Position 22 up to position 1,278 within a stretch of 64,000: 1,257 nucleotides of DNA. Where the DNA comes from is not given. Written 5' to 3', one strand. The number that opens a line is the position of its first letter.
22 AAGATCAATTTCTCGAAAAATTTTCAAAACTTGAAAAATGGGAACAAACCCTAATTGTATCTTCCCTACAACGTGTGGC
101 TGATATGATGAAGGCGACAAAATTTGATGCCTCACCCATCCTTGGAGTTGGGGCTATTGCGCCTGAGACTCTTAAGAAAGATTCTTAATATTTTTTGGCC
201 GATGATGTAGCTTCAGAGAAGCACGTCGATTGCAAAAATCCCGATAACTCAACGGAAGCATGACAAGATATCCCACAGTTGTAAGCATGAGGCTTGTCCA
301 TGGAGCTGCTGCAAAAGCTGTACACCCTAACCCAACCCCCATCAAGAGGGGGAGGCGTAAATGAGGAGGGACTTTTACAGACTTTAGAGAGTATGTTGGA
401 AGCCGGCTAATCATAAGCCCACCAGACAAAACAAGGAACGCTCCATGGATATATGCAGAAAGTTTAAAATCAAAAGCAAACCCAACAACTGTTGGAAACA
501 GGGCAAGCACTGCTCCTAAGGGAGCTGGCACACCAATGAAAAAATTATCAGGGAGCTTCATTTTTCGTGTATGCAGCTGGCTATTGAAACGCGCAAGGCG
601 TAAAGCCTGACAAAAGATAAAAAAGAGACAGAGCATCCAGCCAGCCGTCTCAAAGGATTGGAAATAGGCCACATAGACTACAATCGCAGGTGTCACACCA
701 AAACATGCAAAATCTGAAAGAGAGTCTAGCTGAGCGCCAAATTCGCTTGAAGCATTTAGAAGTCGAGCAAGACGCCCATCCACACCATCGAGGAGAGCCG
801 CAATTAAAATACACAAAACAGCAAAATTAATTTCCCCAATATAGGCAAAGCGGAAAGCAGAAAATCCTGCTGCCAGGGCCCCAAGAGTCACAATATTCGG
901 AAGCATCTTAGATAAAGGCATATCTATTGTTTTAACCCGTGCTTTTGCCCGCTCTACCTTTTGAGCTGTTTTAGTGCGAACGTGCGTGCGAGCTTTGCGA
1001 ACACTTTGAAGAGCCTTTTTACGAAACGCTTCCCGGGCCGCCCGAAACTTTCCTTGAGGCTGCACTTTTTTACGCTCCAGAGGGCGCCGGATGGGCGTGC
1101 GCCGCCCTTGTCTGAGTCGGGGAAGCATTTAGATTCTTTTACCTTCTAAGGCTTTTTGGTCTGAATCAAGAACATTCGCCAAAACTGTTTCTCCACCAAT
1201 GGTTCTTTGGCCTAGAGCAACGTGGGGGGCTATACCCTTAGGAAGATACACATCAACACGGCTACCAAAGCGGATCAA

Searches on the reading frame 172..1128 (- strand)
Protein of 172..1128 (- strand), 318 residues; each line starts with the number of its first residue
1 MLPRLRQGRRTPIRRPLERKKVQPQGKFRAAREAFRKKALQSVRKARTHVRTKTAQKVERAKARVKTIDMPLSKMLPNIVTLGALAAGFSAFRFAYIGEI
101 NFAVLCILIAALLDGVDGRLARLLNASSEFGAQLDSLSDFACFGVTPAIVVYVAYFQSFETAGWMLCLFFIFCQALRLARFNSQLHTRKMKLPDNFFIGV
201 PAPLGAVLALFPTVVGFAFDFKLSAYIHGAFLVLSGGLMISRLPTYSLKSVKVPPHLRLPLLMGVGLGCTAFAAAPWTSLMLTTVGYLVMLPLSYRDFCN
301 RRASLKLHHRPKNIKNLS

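Call 107: search_protein_families(library=pfam, alignment_id=A8, max_evalue=0.00001)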
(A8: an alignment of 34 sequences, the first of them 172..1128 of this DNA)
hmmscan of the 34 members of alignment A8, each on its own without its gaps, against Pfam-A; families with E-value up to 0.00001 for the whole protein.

A. member 1, window:172-1128:- (318 aa): 2 families
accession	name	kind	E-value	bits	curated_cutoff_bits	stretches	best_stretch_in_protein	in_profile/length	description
PF01066.26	CDP-OH_P_transf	-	2.6e-20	73.8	22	1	75-223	2-138/152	CDP-alcohol phosphatidyltransferase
PF08009.16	CDP-OH_P_tran_2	-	2.6e-06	27.7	21.5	1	257-292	2-37/37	CDP-alcohol phosphatidyltransferase 2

B. families by the number of members that match (of 34 scanned): 59 families (the first 25 are shown)
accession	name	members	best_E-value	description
PF01553.26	Acyltransferase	2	1e-22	Acyltransferase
PF07728.20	AAA_5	2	2.4e-08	AAA domain (dynein-related subfamily)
PF05947.17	T6SS_TssF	1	2.9e-155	Type VI secretion system, TssF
PF01208.23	URO-D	1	5.5e-107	Uroporphyrinogen decarboxylase (URO-D)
PF00762.24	Ferrochelatase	1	4.1e-106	Ferrochelatase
PF01078.27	Mg_chelatase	1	1.8e-96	Magnesium chelatase, subunit ChlI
PF00108.29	Thiolase_N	1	2.5e-78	Thiolase, N-terminal domain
PF06996.16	T6SS_TssG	1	6.5e-71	Type VI secretion, TssG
PF02511.20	Thy1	1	5.1e-60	Thymidylate synthase complementing protein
PF01628.27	HrcA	1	1.1e-55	HrcA protein C terminal domain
PF07992.20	Pyr_redox_2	1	4.2e-55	Pyridine nucleotide-disulphide oxidoreductase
PF00441.29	Acyl-CoA_dh_1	1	8.1e-47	Acyl-CoA dehydrogenase, C-terminal domain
PF02666.20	PS_Dcarbxylase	1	7.9e-45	Phosphatidylserine decarboxylase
PF00682.25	HMGL-like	1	1.4e-41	HMGL-like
PF01612.26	DNA_pol_A_exo1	1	4.9e-41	3'-5' exonuclease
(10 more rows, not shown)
